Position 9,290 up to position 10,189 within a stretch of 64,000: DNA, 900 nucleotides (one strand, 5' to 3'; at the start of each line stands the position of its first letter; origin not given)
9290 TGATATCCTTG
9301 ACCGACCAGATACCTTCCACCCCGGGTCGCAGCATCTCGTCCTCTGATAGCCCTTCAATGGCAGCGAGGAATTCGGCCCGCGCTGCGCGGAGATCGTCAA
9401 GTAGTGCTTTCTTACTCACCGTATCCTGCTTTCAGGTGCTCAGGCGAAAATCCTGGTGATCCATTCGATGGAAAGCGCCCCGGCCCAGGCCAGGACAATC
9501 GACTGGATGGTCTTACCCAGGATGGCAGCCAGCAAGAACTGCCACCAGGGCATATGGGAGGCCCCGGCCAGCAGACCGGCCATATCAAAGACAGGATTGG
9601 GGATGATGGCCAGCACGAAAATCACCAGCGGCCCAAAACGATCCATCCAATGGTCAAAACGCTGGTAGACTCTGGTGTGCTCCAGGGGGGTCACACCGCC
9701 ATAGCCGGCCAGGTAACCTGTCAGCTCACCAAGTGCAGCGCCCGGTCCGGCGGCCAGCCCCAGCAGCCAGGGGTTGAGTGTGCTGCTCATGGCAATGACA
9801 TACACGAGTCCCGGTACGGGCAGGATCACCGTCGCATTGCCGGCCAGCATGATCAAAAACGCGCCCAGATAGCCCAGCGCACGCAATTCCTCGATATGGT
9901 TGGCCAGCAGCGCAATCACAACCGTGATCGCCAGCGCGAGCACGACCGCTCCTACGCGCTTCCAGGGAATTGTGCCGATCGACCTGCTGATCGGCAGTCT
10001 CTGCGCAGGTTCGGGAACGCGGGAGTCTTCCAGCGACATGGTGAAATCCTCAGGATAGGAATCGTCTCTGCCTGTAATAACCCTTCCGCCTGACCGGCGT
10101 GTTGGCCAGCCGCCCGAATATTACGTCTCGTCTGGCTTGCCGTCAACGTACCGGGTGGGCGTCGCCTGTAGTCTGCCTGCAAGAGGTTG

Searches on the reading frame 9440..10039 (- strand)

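Call 40: search_protein_families(library=pfam, proteins=[window:9440-10039:-], max_evalue=0.001)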
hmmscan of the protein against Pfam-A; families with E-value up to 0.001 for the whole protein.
window:9440-10039:- (199 aa): 1 family
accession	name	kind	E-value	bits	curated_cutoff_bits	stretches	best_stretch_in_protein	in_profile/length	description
PF09335.16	VTT_dom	-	5.3e-16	59.6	33.9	1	75-188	1-122/123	VTT domain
